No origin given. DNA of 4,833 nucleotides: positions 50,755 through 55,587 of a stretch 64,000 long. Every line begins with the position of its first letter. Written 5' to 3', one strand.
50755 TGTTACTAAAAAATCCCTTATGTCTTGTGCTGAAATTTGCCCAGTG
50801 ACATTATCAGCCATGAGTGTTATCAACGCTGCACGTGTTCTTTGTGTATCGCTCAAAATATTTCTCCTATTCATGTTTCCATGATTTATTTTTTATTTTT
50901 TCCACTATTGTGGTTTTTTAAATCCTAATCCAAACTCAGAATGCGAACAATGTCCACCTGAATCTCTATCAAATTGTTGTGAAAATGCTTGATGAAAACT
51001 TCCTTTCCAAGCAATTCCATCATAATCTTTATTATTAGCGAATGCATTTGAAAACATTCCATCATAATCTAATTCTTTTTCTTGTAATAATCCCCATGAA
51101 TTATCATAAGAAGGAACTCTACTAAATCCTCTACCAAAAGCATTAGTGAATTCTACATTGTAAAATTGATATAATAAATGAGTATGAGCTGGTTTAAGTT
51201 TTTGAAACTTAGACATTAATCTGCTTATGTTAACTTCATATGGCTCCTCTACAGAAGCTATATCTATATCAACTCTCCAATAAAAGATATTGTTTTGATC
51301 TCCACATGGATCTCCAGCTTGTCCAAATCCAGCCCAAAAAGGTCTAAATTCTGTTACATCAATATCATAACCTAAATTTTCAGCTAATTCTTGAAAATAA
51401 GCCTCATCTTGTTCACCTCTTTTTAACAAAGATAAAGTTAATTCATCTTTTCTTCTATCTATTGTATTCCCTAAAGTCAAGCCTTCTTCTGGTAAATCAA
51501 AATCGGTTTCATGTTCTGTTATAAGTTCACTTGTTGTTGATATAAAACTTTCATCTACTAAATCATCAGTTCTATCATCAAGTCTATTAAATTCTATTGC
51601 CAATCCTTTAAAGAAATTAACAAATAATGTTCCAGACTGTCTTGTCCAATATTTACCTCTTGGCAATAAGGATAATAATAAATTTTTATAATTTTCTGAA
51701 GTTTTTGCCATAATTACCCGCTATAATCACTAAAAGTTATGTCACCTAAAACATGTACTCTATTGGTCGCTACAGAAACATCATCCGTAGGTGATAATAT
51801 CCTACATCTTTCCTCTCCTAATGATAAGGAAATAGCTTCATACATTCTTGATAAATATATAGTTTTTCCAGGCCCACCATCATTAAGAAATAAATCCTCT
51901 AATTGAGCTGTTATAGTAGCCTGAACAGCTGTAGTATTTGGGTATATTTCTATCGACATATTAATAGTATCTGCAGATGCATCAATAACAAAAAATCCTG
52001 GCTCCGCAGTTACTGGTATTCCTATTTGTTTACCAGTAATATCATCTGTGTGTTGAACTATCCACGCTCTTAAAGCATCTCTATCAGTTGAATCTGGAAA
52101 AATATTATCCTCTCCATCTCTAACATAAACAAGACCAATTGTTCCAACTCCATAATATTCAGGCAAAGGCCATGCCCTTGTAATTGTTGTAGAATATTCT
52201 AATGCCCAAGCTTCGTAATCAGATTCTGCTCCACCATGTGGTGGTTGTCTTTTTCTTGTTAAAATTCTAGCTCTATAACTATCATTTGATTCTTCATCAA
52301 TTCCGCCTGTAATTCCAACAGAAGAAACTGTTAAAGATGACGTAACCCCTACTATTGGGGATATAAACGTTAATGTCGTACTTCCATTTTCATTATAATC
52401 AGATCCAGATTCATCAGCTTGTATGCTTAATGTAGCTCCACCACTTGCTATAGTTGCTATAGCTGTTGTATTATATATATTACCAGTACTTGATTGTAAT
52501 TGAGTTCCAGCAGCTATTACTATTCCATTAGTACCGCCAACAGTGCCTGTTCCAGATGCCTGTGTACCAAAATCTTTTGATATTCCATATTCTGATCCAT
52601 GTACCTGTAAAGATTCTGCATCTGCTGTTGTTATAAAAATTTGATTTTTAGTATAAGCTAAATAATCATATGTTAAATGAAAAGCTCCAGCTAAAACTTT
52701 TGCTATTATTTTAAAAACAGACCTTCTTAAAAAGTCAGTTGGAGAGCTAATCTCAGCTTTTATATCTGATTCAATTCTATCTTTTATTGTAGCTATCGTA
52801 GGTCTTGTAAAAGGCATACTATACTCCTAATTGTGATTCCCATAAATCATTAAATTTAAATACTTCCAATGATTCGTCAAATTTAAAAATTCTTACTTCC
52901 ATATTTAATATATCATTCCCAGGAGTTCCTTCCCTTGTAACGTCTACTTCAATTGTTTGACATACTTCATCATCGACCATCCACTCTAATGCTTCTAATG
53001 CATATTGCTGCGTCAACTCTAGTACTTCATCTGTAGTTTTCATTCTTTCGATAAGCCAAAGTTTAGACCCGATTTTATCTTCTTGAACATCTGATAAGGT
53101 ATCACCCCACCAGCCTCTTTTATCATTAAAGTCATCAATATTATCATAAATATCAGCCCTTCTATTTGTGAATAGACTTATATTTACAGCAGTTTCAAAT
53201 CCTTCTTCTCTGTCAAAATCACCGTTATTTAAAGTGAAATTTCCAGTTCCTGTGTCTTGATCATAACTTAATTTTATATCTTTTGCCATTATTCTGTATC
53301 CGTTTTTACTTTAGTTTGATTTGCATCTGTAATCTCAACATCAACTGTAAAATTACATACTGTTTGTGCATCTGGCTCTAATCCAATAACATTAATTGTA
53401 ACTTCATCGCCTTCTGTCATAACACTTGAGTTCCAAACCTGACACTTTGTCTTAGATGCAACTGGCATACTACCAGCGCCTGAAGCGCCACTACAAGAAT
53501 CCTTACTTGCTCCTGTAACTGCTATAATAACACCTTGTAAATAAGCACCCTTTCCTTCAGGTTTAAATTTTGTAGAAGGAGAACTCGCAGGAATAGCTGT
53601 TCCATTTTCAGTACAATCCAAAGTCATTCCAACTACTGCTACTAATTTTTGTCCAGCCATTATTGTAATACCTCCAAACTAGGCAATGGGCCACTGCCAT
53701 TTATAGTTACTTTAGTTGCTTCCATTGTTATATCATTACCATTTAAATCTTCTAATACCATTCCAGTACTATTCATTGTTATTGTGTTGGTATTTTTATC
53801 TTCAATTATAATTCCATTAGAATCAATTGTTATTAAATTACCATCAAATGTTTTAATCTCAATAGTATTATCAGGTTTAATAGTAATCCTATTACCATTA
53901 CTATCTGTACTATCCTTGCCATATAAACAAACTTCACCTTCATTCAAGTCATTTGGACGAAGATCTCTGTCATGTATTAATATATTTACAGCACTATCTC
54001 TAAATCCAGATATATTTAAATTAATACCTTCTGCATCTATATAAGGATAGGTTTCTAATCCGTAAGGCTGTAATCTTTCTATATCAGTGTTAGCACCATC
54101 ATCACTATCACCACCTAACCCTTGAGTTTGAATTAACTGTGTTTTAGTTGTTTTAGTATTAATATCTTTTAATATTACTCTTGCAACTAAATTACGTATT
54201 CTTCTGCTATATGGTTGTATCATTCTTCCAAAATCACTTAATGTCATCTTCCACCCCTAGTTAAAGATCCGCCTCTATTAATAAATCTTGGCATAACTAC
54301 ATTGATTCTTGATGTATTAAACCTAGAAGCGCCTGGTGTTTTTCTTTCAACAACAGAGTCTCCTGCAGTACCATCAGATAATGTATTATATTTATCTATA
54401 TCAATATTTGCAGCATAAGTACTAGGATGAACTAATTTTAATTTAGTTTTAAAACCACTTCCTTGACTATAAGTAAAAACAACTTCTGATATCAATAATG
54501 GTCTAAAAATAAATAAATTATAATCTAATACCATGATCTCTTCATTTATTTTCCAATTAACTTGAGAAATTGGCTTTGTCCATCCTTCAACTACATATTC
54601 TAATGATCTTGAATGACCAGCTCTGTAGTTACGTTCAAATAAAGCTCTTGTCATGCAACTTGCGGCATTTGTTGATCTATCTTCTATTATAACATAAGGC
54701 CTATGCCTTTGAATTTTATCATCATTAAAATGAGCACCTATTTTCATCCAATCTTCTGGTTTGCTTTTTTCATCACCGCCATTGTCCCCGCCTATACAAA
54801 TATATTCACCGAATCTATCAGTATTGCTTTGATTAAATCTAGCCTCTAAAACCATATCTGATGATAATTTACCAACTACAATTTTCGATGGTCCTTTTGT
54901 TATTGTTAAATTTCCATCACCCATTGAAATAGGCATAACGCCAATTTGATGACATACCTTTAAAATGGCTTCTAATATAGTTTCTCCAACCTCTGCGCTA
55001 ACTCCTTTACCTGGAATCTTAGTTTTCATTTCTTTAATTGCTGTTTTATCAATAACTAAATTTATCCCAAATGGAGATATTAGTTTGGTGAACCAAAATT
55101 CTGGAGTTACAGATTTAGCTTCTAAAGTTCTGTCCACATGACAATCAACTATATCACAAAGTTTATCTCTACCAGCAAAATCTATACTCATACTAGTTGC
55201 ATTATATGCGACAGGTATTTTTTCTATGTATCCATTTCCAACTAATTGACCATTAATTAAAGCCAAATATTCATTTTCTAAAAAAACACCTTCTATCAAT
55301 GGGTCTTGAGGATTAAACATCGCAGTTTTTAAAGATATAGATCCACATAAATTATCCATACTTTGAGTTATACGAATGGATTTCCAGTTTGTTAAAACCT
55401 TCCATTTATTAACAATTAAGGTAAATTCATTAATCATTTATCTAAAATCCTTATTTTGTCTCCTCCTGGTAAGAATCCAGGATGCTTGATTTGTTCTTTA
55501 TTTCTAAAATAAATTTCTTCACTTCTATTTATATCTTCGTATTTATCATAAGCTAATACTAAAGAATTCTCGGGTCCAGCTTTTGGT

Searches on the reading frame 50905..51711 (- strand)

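Call 64: search_protein_families(library=pfam, proteins=[window:50905-51711:-], max_evalue=0.001)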
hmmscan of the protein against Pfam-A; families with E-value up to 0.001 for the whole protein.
window:50905-51711:- (268 aa): 1 family
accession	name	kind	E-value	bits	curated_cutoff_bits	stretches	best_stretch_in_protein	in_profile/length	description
PF10076.14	Phage_Mu_Gp48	-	1.4e-20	74.1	37.4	1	12-180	3-146/150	Bacteriophage Mu-like, Gp48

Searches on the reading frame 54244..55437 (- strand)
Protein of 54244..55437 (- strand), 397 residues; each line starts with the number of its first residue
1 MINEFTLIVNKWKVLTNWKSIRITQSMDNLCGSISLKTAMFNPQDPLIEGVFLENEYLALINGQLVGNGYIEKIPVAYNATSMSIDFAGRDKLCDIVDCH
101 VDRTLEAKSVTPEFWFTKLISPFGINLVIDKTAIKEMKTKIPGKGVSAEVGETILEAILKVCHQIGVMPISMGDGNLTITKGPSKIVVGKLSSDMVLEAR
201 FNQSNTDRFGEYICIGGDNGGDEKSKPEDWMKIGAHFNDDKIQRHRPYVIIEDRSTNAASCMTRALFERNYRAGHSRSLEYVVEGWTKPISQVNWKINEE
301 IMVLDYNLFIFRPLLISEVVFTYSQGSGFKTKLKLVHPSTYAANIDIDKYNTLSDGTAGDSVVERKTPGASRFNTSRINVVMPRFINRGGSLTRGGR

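Call 16: search_protein_families(library=pfam, proteins=[window:54244-55437:-], max_evalue=0.01)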
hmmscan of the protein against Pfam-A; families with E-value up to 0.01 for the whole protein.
window:54244-55437:- (397 aa): 4 families
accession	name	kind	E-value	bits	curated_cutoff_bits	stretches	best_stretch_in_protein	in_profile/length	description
PF22255.2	Gp44-like_2nd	-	8.6e-11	42.1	27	1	94-181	2-84/84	Baseplate hub protein gp44-like, second domain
PF21683.3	GpP-like_1st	-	1.5e-07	31.7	27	1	13-91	9-85/85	Mu phage baseplate assembly protein GpP-like, N-terminal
PF21929.2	GpP_4th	-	2e-07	31.3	27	1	260-341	4-84/87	Mu phage baseplate assembly protein GpP, fourth domain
PF22630.2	NMB1110_3rd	-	0.0066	17.2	27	0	232-265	22-55/59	Tail protein NMB1110-like, third domain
